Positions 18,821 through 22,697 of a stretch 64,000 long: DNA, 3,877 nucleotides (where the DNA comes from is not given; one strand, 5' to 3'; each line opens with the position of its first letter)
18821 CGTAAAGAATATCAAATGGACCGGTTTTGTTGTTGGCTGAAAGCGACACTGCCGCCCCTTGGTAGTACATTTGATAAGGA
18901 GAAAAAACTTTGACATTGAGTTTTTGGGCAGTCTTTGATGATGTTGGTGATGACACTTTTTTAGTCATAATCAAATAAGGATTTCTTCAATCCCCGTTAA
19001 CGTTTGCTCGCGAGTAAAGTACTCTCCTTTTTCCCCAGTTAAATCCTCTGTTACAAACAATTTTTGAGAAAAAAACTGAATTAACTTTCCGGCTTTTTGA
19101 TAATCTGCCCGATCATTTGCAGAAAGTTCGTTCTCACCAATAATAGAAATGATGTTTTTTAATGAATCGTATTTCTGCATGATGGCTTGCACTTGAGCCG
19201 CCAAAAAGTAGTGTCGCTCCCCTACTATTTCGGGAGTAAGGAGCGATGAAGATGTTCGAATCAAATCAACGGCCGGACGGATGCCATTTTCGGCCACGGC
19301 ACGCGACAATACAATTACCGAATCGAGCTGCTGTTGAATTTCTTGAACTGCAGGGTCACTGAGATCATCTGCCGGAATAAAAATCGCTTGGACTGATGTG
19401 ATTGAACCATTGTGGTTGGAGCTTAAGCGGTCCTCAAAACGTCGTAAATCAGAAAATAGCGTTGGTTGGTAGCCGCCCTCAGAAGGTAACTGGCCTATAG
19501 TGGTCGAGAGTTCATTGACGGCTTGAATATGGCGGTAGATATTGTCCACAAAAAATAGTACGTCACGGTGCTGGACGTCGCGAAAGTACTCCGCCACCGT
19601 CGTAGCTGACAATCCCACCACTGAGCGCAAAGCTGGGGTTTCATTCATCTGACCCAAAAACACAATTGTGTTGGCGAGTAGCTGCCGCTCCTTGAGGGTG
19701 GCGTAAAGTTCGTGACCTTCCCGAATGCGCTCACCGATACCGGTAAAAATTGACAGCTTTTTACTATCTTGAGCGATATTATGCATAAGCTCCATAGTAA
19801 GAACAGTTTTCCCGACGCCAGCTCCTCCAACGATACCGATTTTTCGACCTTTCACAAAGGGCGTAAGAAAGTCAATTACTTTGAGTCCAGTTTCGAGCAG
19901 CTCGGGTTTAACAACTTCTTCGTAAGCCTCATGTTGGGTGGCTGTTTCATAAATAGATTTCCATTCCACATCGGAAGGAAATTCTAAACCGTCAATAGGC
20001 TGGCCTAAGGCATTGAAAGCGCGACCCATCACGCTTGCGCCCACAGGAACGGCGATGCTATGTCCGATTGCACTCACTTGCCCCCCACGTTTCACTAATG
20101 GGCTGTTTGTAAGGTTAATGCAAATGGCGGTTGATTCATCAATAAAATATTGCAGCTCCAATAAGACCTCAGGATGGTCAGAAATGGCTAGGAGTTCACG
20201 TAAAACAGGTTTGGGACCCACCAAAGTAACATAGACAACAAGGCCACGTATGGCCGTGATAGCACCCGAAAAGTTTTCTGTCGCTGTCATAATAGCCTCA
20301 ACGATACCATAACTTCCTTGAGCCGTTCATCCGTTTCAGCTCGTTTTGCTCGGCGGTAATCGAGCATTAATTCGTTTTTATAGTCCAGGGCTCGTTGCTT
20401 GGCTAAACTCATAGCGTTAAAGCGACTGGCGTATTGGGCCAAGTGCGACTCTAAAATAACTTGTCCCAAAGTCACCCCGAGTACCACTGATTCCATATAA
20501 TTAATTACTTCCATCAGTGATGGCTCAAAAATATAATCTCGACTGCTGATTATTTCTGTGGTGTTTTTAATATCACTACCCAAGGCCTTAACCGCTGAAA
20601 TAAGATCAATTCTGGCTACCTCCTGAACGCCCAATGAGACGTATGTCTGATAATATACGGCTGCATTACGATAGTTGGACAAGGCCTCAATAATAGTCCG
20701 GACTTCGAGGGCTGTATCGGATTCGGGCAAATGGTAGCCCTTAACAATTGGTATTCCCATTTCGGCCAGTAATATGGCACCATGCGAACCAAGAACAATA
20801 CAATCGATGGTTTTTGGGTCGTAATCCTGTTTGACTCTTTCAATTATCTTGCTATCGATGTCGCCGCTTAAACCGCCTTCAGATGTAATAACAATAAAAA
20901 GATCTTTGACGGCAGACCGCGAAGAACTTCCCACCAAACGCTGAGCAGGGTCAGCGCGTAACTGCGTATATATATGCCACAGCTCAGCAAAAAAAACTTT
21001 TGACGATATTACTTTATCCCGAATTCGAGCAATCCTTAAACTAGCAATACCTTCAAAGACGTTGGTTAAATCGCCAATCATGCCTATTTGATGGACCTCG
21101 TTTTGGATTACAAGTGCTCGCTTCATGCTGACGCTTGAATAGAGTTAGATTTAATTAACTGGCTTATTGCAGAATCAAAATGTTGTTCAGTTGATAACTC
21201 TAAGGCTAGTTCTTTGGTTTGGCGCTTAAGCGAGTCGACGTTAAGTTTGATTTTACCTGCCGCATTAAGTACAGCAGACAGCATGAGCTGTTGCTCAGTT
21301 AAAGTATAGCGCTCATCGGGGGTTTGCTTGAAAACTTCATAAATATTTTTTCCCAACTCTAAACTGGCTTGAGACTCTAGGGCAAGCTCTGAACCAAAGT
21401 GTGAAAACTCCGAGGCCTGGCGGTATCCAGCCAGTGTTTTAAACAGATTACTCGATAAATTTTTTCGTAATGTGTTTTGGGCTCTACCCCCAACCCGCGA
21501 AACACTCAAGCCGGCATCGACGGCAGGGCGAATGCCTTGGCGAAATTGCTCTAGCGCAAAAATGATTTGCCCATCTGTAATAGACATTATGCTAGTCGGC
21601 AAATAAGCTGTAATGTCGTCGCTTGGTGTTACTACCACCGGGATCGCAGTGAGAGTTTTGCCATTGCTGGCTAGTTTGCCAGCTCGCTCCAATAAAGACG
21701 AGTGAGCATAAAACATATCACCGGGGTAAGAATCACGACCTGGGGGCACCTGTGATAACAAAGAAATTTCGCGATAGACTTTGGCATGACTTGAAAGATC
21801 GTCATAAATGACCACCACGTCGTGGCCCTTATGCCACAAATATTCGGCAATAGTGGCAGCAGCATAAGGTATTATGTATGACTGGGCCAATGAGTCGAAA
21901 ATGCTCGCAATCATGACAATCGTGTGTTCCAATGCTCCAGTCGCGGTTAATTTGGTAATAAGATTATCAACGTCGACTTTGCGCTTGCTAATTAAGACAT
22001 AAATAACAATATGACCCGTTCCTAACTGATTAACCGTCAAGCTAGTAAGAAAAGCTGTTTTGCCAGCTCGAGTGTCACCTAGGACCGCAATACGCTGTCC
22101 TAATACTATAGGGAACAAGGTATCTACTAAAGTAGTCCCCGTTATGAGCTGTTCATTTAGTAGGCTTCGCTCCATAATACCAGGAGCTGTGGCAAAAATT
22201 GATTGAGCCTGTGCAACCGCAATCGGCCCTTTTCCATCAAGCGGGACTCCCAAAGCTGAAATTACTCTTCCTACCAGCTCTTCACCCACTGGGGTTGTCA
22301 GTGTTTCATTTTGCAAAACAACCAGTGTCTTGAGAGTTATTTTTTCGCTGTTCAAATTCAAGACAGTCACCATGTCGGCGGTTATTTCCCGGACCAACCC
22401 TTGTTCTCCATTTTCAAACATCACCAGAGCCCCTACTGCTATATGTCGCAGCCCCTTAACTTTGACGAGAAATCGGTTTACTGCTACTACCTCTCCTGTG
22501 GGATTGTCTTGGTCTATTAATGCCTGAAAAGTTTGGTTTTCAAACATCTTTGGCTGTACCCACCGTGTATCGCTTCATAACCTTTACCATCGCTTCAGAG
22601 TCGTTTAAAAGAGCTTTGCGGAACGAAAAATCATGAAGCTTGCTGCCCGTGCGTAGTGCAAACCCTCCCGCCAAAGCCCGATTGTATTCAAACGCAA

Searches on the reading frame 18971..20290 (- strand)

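Call 59: search_protein_families(library=pfam, proteins=[window:18971-20290:-], max_evalue=0.0001)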
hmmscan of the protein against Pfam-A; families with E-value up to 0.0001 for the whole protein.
window:18971-20290:- (439 aa): 2 families
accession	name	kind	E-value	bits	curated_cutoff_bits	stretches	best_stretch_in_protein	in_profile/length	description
PF00006.31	ATP-synt_ab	-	9.8e-65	218.6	29.5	1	135-348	1-213/213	ATP synthase alpha/beta family, nucleotide-binding domain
PF22919.1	ATP-synt_VA_C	-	4.5e-09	36.7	24.7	1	353-417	5-70/101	C-terminal domain of V and A type ATP synthase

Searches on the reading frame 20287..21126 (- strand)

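Call 59: search_protein_families(library=pfam, proteins=[window:20287-21126:-], max_evalue=0.0001)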
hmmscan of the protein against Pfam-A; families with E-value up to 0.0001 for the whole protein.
window:20287-21126:- (279 aa): 1 family
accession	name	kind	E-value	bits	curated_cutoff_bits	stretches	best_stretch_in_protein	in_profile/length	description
PF00231.24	ATP-synt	-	7.9e-29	101.7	39.9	1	7-273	5-279/285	ATP synthase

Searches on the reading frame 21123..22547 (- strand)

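Call 59: search_protein_families(library=pfam, proteins=[window:21123-22547:-], max_evalue=0.0001)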
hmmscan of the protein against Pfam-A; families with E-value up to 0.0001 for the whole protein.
window:21123-22547:- (474 aa): 2 families
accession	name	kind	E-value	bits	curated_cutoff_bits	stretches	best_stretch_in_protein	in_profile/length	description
PF00006.31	ATP-synt_ab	-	1.7e-62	211.2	29.5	1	137-350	1-213/213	ATP synthase alpha/beta family, nucleotide-binding domain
PF00306.32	ATP-synt_ab_C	-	6.2e-11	43.2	27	1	358-456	2-99/126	ATP synthase alpha/beta chain, C terminal domain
